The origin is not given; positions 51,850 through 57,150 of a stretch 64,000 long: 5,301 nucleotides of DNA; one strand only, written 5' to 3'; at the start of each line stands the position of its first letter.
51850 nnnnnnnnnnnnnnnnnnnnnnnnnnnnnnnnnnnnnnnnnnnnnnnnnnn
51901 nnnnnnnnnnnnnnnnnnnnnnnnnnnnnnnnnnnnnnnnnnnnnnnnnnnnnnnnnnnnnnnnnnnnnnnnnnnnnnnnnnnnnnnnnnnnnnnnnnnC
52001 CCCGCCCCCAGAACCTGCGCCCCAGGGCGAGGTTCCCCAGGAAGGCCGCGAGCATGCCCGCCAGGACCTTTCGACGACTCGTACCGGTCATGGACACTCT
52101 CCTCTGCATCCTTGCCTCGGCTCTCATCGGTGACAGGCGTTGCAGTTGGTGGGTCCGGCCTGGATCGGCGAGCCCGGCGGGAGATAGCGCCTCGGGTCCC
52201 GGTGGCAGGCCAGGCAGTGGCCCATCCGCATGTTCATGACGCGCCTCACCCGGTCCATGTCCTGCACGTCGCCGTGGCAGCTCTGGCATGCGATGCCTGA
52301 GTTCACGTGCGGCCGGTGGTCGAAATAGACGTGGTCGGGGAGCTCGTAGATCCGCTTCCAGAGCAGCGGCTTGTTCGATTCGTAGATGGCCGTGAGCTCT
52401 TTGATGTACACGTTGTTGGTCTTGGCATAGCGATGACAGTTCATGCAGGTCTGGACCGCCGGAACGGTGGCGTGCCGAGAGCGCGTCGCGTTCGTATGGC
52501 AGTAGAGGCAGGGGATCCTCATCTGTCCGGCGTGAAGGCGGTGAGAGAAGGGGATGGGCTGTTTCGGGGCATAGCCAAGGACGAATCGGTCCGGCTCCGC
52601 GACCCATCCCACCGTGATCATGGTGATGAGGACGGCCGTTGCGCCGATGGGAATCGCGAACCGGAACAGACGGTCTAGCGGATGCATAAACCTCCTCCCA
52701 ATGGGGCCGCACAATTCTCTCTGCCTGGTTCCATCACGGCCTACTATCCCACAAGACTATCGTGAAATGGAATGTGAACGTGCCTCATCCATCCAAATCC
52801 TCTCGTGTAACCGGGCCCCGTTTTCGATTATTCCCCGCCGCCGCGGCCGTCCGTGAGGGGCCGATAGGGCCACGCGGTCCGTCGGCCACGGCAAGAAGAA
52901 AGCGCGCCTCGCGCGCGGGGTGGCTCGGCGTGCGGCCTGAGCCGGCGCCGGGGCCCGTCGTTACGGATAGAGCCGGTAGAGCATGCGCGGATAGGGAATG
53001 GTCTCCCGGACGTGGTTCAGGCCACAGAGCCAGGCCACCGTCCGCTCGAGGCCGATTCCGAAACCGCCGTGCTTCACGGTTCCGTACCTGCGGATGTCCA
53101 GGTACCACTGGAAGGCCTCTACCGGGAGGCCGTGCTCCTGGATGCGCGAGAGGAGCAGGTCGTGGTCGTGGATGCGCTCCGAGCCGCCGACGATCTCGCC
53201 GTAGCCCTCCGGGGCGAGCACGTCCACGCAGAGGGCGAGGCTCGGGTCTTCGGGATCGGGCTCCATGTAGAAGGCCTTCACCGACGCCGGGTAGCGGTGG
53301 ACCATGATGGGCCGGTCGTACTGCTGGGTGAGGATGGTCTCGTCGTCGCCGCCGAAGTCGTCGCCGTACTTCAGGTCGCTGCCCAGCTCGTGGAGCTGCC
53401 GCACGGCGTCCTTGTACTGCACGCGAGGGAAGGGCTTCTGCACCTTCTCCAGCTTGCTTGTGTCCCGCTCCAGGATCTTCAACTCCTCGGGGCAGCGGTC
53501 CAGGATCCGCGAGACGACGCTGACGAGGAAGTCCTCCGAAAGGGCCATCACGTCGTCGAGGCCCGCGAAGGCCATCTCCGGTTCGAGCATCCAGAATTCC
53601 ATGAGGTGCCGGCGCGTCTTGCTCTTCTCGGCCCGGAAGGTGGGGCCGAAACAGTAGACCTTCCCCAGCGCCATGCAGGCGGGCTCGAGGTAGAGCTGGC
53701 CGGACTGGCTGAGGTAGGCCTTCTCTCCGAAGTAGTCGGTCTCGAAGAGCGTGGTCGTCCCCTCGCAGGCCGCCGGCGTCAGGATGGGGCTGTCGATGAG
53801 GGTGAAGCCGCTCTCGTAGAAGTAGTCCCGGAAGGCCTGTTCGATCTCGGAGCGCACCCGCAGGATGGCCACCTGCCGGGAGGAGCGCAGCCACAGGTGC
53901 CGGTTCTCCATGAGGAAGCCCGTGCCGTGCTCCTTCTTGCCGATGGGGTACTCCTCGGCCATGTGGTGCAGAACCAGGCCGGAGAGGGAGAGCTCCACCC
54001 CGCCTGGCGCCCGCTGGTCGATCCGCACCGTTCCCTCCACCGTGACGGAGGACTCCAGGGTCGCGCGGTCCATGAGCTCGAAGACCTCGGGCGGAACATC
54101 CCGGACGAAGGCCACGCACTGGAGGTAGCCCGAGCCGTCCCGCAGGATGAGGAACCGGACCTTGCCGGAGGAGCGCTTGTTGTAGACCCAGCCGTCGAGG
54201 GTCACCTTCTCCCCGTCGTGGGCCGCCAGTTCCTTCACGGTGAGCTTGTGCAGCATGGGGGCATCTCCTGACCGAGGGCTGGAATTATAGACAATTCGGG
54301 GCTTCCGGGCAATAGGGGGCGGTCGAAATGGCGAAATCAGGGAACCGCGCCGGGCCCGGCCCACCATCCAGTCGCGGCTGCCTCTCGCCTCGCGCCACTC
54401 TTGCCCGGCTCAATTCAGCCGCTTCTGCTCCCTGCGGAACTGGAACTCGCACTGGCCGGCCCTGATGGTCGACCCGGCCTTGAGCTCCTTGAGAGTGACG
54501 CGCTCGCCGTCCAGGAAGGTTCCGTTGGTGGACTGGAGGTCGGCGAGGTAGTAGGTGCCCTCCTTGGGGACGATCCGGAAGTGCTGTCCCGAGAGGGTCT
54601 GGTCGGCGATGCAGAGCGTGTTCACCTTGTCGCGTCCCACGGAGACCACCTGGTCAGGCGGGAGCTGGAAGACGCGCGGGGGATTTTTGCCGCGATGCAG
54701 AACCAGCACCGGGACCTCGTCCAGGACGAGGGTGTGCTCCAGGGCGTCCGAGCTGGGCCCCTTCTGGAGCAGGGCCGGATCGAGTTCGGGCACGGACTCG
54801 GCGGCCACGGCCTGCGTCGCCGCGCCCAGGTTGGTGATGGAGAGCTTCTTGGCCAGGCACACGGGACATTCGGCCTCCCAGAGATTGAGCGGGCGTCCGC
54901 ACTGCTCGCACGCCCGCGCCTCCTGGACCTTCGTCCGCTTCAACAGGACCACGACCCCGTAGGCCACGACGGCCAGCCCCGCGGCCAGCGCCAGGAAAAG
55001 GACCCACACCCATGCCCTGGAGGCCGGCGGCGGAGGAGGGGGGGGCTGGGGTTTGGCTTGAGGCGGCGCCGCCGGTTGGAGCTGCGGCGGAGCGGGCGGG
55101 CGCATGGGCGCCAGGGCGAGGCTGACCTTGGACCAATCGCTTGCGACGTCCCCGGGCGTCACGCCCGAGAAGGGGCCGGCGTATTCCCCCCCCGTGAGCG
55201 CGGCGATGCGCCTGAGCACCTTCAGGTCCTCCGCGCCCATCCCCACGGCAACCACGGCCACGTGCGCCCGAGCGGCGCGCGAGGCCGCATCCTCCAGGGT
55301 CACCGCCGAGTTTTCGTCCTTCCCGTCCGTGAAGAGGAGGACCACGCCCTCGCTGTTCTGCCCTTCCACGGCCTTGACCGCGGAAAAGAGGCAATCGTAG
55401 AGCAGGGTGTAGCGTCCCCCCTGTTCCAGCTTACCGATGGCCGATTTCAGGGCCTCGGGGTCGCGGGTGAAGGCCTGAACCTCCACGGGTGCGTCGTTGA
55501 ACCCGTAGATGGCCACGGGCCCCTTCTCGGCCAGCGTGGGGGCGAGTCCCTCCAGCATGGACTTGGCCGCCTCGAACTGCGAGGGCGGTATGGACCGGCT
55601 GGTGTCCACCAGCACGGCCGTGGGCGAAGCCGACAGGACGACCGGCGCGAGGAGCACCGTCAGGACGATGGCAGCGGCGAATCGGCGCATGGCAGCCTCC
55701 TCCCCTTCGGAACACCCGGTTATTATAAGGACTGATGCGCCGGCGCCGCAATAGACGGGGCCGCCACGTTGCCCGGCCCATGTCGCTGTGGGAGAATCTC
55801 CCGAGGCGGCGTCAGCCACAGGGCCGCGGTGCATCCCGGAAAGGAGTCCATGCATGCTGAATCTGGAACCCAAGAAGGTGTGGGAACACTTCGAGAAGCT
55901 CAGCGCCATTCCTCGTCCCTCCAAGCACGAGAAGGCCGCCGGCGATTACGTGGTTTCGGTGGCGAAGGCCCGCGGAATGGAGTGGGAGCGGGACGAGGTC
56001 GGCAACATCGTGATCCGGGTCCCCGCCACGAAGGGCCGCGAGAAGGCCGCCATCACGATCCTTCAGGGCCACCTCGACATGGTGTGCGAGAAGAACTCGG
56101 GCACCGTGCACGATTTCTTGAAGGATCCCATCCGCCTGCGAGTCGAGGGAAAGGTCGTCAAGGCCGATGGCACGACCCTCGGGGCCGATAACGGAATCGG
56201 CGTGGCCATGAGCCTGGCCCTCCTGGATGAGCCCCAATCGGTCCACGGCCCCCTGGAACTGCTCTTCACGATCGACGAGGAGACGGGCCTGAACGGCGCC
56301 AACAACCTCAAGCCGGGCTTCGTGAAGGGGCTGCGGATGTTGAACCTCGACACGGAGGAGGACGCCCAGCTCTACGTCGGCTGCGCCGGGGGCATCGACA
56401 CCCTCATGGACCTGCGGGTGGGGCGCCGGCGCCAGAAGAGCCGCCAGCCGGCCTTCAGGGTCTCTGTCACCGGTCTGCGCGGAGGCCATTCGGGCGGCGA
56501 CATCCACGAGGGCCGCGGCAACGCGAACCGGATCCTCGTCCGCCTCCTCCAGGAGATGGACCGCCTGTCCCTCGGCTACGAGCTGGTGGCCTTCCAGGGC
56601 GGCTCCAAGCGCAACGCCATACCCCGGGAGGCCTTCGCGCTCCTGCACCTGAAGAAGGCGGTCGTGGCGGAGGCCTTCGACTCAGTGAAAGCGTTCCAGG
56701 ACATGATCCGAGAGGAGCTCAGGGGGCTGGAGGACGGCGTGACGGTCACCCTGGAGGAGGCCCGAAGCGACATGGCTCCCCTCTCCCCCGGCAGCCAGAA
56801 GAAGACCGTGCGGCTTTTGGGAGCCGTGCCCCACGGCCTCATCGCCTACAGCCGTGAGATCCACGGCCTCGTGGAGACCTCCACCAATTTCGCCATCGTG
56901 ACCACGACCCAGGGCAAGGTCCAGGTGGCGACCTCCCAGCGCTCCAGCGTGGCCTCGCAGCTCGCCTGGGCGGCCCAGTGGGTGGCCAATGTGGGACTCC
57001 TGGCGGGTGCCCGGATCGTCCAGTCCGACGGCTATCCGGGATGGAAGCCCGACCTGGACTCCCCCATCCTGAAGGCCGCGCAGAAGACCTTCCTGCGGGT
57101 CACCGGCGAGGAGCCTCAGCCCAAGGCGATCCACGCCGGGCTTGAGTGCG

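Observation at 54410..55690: Single-pass transmembrane protein joining an extracytoplasmic vWA domain to a cytoplasmic zinc ribbon and FHA domain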

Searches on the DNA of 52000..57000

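Call 53: search_rna_families(source=window, start=52000, end=57000, threshold=evalue, max_evalue=0.1)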
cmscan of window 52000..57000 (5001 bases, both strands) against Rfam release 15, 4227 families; matches with E-value up to 0.1: 1.
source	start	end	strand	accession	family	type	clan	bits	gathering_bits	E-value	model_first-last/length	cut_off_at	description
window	54761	54823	-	RF01151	snoU82P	Gene; snRNA; snoRNA; CD-box;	-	20.7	42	0.047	1-55/55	no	Small nucleolar RNA U82P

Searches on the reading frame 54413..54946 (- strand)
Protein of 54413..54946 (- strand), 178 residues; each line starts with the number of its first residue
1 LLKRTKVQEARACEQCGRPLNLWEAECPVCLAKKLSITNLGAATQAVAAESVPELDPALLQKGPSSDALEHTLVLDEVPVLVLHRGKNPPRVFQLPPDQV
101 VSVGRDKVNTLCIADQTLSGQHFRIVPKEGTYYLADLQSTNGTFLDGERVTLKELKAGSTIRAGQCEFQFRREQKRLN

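Call 68: predict_structure(alignment_id=A2)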
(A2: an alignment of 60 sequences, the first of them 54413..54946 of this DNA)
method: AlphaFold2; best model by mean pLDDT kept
length: 178 residues; sequences in the alignment: 60
mean_pLDDT: 78.4   pTM: 0.56
mean pLDDT of the five models: 78.4, 78.3, 77.4, 74.9, 73.8
residues with pLDDT >= 90: 88; 70-90: 27; 50-70: 40; < 50: 23
segments of 3 or more residues with pLDDT < 50: 1-9, 38-51
pLDDT, mean of each block of 10 residues (from residue 1): 44 71 73 60 41 55 55 77 93 94 97 95 95 96 97 97 96 75
secondary structure, 60 per line:
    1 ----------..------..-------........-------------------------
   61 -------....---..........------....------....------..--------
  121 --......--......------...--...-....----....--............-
elements in order: H28-35 H68-71 E75-84 E91-94 E101-104 E123-128 E131-136 E143-145 E148-150 E152-155 E160-163 E166-177
